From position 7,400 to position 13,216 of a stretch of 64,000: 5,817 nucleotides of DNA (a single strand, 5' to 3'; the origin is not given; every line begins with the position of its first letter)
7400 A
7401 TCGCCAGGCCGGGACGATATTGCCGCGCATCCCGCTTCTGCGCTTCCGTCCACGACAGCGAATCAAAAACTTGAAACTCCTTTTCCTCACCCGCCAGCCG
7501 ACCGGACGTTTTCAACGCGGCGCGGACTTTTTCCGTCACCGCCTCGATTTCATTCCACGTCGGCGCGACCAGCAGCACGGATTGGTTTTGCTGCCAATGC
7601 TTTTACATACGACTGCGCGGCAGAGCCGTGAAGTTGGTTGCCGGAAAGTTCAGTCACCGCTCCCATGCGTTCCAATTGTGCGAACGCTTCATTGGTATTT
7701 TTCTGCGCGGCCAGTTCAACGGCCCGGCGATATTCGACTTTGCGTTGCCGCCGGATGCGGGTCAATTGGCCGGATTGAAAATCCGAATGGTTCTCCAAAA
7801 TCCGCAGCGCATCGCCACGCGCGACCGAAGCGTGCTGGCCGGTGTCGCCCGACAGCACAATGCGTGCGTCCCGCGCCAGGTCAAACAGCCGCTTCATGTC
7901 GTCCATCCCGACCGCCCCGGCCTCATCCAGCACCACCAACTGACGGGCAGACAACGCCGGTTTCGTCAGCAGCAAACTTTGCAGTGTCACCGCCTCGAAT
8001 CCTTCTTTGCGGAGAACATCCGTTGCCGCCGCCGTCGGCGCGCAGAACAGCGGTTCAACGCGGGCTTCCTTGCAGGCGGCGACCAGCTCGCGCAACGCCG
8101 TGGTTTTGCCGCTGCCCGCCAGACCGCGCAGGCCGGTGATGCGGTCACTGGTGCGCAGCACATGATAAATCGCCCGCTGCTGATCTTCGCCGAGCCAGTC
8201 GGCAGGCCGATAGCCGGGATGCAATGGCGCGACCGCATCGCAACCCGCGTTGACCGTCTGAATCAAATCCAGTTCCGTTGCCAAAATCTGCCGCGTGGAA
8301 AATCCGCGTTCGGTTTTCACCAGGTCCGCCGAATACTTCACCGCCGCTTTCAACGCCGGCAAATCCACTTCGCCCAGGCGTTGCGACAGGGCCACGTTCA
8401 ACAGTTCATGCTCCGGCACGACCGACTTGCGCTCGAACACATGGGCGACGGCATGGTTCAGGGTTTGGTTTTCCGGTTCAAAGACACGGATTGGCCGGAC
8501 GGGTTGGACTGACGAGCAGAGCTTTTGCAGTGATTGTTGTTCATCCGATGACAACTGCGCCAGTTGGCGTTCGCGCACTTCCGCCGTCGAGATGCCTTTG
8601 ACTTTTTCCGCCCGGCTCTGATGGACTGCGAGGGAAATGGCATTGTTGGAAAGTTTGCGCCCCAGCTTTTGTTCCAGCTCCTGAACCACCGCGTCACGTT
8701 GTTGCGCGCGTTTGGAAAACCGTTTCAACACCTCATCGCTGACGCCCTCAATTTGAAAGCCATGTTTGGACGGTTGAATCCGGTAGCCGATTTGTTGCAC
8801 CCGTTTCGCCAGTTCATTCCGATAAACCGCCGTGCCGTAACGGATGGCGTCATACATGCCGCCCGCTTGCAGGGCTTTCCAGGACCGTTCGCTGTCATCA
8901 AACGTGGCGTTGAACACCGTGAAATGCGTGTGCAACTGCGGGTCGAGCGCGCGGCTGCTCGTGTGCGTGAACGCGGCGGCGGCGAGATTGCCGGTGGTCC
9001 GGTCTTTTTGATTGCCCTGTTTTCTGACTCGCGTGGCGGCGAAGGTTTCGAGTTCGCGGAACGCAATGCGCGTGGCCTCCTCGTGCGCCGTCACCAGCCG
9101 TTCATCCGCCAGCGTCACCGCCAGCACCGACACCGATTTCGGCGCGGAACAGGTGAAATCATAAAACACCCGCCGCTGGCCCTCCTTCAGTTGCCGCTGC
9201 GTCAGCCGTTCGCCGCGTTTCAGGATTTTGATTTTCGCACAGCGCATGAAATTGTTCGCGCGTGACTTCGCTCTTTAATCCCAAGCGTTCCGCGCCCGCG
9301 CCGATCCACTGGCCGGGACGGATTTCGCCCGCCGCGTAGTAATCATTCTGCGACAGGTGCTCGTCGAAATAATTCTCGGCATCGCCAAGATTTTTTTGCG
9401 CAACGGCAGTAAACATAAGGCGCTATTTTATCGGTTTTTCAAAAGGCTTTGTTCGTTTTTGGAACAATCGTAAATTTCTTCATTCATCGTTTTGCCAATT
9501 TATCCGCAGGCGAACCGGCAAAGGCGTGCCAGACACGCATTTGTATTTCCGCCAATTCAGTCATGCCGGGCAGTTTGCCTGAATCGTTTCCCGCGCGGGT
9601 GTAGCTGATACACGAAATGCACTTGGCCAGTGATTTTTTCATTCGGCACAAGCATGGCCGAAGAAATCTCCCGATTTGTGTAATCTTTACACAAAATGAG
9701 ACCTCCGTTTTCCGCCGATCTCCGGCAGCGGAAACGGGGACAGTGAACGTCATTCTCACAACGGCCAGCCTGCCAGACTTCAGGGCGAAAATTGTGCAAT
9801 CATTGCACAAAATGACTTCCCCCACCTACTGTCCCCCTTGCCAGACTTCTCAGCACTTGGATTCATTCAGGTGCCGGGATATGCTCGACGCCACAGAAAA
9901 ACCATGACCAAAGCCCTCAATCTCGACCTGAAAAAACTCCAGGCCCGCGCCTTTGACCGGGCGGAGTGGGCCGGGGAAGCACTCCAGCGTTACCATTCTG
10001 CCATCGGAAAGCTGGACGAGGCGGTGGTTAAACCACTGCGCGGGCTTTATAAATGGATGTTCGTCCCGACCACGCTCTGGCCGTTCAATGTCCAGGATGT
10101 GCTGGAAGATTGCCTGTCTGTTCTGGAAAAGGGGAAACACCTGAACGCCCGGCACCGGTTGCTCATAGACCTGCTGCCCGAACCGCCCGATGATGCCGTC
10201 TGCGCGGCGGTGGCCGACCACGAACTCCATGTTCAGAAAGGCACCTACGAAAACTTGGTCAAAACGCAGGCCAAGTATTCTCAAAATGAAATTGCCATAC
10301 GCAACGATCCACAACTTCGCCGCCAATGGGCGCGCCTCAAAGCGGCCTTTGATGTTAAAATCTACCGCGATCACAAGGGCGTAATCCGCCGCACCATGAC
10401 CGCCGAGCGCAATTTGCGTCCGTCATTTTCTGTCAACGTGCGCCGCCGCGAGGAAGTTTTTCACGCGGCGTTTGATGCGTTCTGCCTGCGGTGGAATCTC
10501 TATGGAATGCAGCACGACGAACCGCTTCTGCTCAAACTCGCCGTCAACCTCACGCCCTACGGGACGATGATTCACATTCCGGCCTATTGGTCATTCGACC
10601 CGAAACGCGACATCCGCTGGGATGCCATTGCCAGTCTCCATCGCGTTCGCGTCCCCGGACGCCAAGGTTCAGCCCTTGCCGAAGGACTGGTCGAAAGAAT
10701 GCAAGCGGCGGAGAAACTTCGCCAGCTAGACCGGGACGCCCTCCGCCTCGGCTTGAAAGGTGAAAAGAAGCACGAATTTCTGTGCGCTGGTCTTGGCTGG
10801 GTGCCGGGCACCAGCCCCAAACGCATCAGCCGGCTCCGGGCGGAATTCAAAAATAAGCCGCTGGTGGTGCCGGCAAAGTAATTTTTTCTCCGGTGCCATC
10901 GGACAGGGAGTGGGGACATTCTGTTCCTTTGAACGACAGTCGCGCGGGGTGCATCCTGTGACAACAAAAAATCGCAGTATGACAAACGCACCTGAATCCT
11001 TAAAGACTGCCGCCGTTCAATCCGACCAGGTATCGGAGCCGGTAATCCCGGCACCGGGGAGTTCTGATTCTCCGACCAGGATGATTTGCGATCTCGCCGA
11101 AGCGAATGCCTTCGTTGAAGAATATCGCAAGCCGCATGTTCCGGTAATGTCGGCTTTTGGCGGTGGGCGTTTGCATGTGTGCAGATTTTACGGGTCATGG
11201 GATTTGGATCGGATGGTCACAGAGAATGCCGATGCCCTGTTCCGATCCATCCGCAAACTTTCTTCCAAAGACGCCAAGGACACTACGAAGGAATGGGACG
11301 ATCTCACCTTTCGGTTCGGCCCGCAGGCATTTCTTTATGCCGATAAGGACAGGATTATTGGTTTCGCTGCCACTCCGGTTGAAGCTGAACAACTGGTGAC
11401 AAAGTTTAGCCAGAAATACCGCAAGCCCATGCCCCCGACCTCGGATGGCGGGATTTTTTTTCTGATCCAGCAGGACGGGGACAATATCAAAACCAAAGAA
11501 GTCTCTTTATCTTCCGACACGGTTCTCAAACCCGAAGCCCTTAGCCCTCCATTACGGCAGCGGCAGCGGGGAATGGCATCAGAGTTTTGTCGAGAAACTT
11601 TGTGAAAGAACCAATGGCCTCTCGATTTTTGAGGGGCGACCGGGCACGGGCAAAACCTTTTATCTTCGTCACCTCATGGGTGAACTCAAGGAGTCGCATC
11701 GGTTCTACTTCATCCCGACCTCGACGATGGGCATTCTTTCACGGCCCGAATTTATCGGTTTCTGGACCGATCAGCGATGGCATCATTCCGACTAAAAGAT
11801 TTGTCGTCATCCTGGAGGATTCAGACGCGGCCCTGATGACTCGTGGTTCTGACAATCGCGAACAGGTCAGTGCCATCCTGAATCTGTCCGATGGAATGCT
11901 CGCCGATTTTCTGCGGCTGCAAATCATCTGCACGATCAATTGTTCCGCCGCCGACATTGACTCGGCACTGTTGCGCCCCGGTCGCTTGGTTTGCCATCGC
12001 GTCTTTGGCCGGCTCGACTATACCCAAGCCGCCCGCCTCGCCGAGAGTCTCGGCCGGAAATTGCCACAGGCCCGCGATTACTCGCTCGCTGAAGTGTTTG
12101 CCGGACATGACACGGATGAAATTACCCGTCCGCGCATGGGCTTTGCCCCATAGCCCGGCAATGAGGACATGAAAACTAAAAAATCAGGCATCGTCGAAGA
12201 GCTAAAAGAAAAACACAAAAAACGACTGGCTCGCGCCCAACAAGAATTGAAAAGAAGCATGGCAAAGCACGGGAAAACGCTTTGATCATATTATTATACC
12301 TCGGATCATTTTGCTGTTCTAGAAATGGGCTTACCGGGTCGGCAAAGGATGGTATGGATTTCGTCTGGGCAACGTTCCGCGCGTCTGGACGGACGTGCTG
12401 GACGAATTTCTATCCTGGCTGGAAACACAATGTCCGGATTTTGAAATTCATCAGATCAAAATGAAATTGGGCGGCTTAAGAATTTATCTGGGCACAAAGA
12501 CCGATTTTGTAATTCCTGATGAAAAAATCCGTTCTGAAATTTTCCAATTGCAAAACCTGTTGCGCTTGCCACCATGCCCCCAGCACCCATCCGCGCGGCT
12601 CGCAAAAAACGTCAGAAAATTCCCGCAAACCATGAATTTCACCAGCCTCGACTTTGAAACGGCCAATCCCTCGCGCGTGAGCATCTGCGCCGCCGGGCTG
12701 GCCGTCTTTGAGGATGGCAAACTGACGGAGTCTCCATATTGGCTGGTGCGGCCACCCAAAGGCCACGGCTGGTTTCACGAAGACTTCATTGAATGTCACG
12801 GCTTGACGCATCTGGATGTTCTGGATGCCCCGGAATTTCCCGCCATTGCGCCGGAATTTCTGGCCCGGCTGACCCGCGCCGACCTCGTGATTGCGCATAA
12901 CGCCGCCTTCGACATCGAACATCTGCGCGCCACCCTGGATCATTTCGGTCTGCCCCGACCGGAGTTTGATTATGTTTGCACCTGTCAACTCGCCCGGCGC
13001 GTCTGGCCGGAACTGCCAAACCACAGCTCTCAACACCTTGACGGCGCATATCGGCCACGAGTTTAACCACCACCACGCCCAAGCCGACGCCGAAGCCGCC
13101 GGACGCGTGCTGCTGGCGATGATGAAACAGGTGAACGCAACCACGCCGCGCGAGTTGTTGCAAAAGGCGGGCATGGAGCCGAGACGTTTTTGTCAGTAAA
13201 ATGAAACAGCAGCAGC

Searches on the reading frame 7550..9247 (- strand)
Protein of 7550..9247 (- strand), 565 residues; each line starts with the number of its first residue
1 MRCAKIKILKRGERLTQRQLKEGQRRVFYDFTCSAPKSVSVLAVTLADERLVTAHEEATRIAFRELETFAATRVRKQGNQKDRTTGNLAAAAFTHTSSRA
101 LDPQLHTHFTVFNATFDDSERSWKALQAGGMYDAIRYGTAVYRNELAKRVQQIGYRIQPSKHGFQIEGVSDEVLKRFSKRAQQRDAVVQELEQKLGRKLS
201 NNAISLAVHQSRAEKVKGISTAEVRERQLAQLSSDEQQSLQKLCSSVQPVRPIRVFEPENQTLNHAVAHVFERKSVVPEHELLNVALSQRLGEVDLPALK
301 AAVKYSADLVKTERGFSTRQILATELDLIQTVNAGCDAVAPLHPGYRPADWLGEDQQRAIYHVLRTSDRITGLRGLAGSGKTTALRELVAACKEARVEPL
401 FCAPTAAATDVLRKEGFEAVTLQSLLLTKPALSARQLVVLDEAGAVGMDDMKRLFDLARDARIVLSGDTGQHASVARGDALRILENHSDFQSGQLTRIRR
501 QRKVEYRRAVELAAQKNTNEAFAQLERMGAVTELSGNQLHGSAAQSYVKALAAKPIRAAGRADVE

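Call 94: search_protein_families(library=pfam, max_evalue=0.001, proteins=[window:7550-9247:-])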
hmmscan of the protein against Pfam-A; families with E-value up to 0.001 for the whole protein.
window:7550-9247:- (565 aa): 6 families
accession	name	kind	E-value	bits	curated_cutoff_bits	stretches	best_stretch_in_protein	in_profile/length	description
PF08751.17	TrwC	-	1.3e-59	202.6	25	1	11-232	59-283/286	TrwC relaxase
PF13604.12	AAA_30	-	2.8e-40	138.5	27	1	352-534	2-189/191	AAA domain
PF13245.12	AAA_19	-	1.2e-10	42.1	25.1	1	366-476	9-133/134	AAA domain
PF01443.25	Viral_helicase1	-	1.9e-06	28.3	21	1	375-484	5-109/228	Viral superfamily 1 RNA helicase core domain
PF13086.12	AAA_11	-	2.5e-05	24.6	27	1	354-414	4-70/257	AAA domain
PF22232.2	TraI_hel_assoc_N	-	8.6e-05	23.5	27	1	375-465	1-97/99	TraI helicase-associated ssDNA bd, N-terminal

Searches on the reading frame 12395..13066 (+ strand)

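Call 94: search_protein_families(library=pfam, max_evalue=0.001, proteins=[window:12395-13066:+])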
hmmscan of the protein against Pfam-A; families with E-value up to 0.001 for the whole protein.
window:12395-13066:+ (223 aa): 1 family
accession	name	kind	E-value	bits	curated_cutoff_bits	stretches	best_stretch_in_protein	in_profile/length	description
PF00929.31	RNase_T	-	4.1e-09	37.6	24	1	127-215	49-139/164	Exonuclease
